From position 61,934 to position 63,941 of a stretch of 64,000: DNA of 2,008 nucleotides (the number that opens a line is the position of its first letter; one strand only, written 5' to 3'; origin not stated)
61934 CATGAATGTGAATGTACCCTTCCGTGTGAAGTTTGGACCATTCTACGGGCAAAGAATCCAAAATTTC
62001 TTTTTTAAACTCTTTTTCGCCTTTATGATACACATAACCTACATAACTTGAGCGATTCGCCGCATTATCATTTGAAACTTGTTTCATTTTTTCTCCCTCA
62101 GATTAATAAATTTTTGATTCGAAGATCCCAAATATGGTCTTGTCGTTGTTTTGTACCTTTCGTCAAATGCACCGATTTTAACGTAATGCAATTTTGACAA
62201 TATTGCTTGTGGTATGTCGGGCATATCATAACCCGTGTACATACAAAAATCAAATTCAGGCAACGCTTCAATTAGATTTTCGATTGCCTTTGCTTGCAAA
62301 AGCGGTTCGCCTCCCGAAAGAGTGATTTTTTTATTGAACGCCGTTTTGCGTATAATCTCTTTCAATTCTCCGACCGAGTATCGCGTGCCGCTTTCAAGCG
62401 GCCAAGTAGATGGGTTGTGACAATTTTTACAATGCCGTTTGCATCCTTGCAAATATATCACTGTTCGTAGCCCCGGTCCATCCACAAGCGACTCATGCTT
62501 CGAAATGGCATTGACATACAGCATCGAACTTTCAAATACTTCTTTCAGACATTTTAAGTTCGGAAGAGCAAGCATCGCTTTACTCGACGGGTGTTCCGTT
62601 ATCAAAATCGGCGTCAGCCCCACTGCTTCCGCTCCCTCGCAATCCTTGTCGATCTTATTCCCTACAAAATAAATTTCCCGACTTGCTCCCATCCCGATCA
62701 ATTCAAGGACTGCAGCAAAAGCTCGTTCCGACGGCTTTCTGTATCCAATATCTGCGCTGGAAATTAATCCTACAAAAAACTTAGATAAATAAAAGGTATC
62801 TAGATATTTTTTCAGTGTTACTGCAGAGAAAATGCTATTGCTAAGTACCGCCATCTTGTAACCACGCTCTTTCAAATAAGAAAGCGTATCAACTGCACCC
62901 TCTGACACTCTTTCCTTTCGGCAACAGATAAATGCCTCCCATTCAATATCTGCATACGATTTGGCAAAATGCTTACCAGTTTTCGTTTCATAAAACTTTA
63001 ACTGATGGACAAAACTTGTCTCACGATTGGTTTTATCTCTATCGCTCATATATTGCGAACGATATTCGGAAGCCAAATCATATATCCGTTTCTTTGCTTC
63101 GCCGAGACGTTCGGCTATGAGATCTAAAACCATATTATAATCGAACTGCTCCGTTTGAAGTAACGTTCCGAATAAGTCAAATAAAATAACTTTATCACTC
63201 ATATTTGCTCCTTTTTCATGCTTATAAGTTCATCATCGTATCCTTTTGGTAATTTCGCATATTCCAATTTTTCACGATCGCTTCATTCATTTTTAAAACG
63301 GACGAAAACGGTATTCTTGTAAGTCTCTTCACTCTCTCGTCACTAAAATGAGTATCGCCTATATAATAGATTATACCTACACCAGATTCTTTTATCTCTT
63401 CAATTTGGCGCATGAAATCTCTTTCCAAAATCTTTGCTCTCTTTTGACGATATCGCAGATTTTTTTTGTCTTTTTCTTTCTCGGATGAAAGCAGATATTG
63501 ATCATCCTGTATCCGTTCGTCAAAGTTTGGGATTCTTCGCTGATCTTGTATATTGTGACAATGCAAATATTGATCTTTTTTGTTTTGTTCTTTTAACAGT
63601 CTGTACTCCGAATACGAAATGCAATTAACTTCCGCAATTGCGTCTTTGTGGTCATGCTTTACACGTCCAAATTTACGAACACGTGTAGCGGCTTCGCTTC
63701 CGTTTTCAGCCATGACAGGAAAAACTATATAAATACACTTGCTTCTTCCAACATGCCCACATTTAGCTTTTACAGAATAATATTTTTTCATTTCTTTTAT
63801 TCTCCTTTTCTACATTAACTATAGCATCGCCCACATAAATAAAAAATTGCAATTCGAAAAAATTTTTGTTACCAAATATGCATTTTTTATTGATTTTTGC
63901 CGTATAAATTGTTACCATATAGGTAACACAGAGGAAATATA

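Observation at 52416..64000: Compositionally distinct block: eight translationally coupled genes joining an anaerobic-RNR/nucleotide module to three cytoplasmic LRR proteins, a phosphoesterase and a glycosyltransferase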

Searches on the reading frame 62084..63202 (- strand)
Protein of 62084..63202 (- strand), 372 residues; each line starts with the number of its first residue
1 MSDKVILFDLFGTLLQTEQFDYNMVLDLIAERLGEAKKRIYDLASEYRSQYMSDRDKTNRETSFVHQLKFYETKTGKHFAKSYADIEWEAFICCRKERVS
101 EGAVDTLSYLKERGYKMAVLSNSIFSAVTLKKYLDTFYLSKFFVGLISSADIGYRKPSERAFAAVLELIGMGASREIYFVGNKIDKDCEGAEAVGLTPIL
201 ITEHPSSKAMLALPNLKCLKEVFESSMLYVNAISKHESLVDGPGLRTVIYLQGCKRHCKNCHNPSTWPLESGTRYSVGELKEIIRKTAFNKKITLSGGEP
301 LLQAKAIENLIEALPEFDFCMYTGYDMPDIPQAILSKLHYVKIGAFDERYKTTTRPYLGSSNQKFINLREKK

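Call 3: search_protein_families(library=pfam, proteins=[window:62084-63202:-], max_evalue=0.01)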
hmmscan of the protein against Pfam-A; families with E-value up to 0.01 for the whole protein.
window:62084-63202:- (372 aa): 6 families
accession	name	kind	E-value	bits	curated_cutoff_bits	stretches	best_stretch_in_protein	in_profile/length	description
PF13353.11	Fer4_12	-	5.8e-25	88.6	22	1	240-365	1-136/137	4Fe-4S single cluster domain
PF00702.32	Hydrolase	-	2.9e-20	73.9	26.4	1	4-195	2-191/191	haloacid dehalogenase-like hydrolase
PF13419.12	HAD_2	-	4.9e-14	53.3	23.8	1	6-199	1-176/178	Haloacid dehalogenase-like hydrolase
PF04055.27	Radical_SAM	-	8.9e-09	36.2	29.5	1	249-333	2-92/166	Radical SAM superfamily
PF13242.12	Hydrolase_like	-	2.3e-05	24.6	22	1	154-211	2-58/75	HAD-hyrolase-like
PF12710.13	HAD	-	0.0085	17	27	0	6-129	1-116/189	haloacid dehalogenase-like hydrolase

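Call 4: search_protein_families(library=padloc, proteins=[window:62084-63202:-], max_evalue=0.01)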
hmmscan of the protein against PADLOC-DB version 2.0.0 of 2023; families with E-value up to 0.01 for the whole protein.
window:62084-63202:- (372 aa): 2 families
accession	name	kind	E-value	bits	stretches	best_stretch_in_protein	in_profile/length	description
PDLC02903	pVip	-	7.9e-05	20.2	1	252-319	8-70/257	Viperins not associated with kinases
PDLC02904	pVip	-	0.00089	16.9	1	252-312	11-70/262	Viperins associated with kinases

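Call 10: search_protein_families(library=ncbifam, proteins=[window:62084-63202:-], max_evalue=0.001)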
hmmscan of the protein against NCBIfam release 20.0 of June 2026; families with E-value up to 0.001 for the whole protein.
window:62084-63202:- (372 aa): 41 families (the best 25 are shown)
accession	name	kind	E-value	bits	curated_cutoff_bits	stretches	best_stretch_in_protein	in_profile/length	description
TIGR02491.1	NrdG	equivalog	1.4e-27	96.5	126.1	1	235-368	6-153/154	anaerobic ribonucleoside-triphosphate reductase activating protein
TIGR02253.1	CTE7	subfamily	3.3e-21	76.1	169.75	1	4-210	3-203/221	TIGR02253 family HAD-type hydrolase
TIGR02493.1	PFLA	equivalog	2.2e-19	69.8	231.75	1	238-314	9-90/235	pyruvate formate-lyase-activating protein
TIGR02826.1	RNR_activ_nrdG3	equivalog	4.8e-18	65.4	151.7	1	247-371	17-141/148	anaerobic ribonucleoside-triphosphate reductase activating protein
TIGR02252.1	DREG-2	subfamily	3.4e-17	62.9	155.2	1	4-200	1-203/203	HAD hydrolase, REG-2-like, family IA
TIGR02254.1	YjjG_YfnB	equivalog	2.6e-16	59.8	159.9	1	4-222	2-219/223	YjjG family noncanonical pyrimidine nucleotidase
TIGR04041.1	activase_YjjW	hypoth_equivalog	2.7e-16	59.8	250.2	1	238-267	11-40/276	YjjW family glycine radical enzyme activase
NF008356.0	PRK11145.1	equivalog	9e-15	54.6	375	1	239-314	15-95/246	pyruvate formate lyase 1-activating protein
NF008335.0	PRK11121.1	equivalog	1.7e-14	53.9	199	1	239-367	11-152/154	anaerobic ribonucleoside-triphosphate reductase-activating protein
TIGR02494.1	PFLE_PFLC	subfamily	2.6e-14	53.2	174.35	1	238-271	8-41/293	glycyl-radical enzyme activating protein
NF053830.1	RUBPPhHalo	equivalog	2.4e-13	50.3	330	1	59-204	66-206/234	ribulose-1,5-bisphosphate 5-phosphatase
TIGR02495.1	NrdG2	equivalog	2.1e-12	46.8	131.15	1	238-318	9-90/193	anaerobic ribonucleoside-triphosphate reductase activating protein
TIGR01428.1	HAD_type_II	equivalog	5.6e-12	46.1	125.4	1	4-201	2-190/197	haloacid dehalogenase type II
NF043069.1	T4HPD_activ_SAM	equivalog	2.8e-11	43.4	425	1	233-268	7-41/299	trans-4-hydroxy-L-proline dehydratase activase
NF048010.1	SfplDhtActHpsHDes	equivalog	1.7e-09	37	430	1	237-266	14-43/298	(2S)-3-sulfopropanediol dehydratase activating enzyme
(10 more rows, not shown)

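Call 27: search_protein_families(library=phrogs, proteins=[window:62084-63202:-], max_evalue=0.001)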
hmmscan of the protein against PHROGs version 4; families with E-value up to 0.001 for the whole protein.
window:62084-63202:- (372 aa): 3 families
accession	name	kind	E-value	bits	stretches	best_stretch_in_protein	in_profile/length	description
phrog_626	-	DNA, RNA and nucleotide metabolism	1.1e-28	100.9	1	235-370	7-155/164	anaerobic ribonucleotide reductase small subunit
phrog_8468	-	other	1.4e-13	52.1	1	4-222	8-213/221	HAD-superfamily hydrolase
phrog_2076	-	moron, auxiliary metabolic gene and host takeover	9.5e-10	39.4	1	237-313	25-108/247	QueE-like radical SAM domain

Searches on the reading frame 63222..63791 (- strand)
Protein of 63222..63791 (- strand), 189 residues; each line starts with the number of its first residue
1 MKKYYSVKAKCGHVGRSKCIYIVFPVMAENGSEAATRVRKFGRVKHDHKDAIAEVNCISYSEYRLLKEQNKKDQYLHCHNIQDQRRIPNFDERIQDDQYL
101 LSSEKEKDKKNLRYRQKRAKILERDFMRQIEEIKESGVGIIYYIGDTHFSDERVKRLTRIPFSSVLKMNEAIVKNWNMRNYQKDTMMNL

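Call 3: search_protein_families(library=pfam, proteins=[window:63222-63791:-], max_evalue=0.01)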
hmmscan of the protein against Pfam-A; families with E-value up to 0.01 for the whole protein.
window:63222-63791:- (189 aa): 0 families

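Call 4: search_protein_families(library=padloc, proteins=[window:63222-63791:-], max_evalue=0.01)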
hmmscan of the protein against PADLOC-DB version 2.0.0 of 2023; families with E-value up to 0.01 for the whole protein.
window:63222-63791:- (189 aa): 0 families

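Call 9: find_encoding_contigs(protein=window:63222-63791:-, flank=10000, max_places=6)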
Protein window:63222-63791:- (189 aa): 5 contigs read that carry it; 5 places shown.
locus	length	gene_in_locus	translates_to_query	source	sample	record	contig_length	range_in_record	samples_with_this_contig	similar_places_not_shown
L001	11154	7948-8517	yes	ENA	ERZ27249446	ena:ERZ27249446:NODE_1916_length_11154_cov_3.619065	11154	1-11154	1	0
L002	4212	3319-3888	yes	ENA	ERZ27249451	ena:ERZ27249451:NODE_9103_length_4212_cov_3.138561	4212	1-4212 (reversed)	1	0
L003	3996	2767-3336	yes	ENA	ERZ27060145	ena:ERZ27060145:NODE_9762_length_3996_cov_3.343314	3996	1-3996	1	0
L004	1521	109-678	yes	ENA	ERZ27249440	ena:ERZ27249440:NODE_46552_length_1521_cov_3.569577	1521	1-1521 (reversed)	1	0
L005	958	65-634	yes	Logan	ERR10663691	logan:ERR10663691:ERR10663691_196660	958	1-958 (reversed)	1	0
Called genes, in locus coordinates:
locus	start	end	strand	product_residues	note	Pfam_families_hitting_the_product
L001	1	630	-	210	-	?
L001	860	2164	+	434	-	-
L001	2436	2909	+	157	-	PF01257:2Fe-2S_thioredx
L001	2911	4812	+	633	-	PF01257:2Fe-2S_thioredx (weak), PF01512:Complex1_51K, PF10531:SLBB (weak), PF10589:NADH_4Fe-4S, PF00037:Fer4, PF12837:Fer4_6 (weak), PF14697:Fer4_21, PF12838:Fer4_7, +4 more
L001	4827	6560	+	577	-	PF13510:Fer2_4, PF12837:Fer4_6 (faint), PF10588:NADH-G_4Fe-4S_3, PF12838:Fer4_7, PF13187:Fer4_9 (weak), PF00037:Fer4 (weak), PF02906:Fe_hyd_lg_C, PF02256:Fe_hyd_SSU, +2 more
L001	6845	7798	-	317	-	PF13280:WYL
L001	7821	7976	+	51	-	-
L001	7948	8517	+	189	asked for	-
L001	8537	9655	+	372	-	PF00702:Hydrolase, PF13419:HAD_2, PF13353:Fer4_12, PF04055:Radical_SAM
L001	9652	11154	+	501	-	?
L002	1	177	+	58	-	?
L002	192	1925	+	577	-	PF13510:Fer2_4, PF12837:Fer4_6 (faint), PF10588:NADH-G_4Fe-4S_3, PF12838:Fer4_7, PF13187:Fer4_9 (weak), PF00037:Fer4 (weak), PF02906:Fe_hyd_lg_C, PF02256:Fe_hyd_SSU, +2 more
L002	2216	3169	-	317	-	PF13280:WYL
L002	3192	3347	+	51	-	-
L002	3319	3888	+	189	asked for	-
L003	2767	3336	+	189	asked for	-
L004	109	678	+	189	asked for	-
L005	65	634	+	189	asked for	-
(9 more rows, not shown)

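Call 10: search_protein_families(library=ncbifam, proteins=[window:63222-63791:-], max_evalue=0.001)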
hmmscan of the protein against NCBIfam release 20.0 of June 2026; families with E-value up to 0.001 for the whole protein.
window:63222-63791:- (189 aa): 0 families

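Call 27: search_protein_families(library=phrogs, proteins=[window:63222-63791:-], max_evalue=0.001)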
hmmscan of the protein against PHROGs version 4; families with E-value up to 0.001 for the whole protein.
window:63222-63791:- (189 aa): 1 family
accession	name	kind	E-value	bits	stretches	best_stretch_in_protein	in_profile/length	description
phrog_547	-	other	1.4e-07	31.9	1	128-189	18-79/245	phosphoesterase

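Call 48: find_related_loci(query=A2, collection=viral_contigs, flank=8000)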
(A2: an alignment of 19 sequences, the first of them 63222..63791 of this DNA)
Query A2 (189 aa) in viral_contigs; peptide patterns used: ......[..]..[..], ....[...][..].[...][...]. (x = any residue, [..] = any of these).
74 stretches matched a pattern, but none encodes a relative of the query by tblastn (E <= 1e-3).

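Call 95: search_protein_families(library=padloc, proteins=[L001:6845-7798:-], max_evalue=0.001)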
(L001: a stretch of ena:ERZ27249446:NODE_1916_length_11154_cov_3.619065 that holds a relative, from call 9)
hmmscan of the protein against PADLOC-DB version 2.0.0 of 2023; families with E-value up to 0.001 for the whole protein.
L001:6845-7798:- (317 aa): 3 families
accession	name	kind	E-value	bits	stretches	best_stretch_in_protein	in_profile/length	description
PDLC01652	WYL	-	6e-17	60.4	1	136-310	17-159/162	"CAS-I,CAS-II,CAS-III,CAS-IV,CAS-V,CAS-VI; associated_signaling"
PDLC01766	Cas3c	-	3e-08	30.3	1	135-307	133-307/1009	-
PDLC01457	WYL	-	1.5e-06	26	1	135-233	123-220/229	"CAS-I,CAS-II,CAS-III,CAS-IV,CAS-V,CAS-VI; associated_signaling"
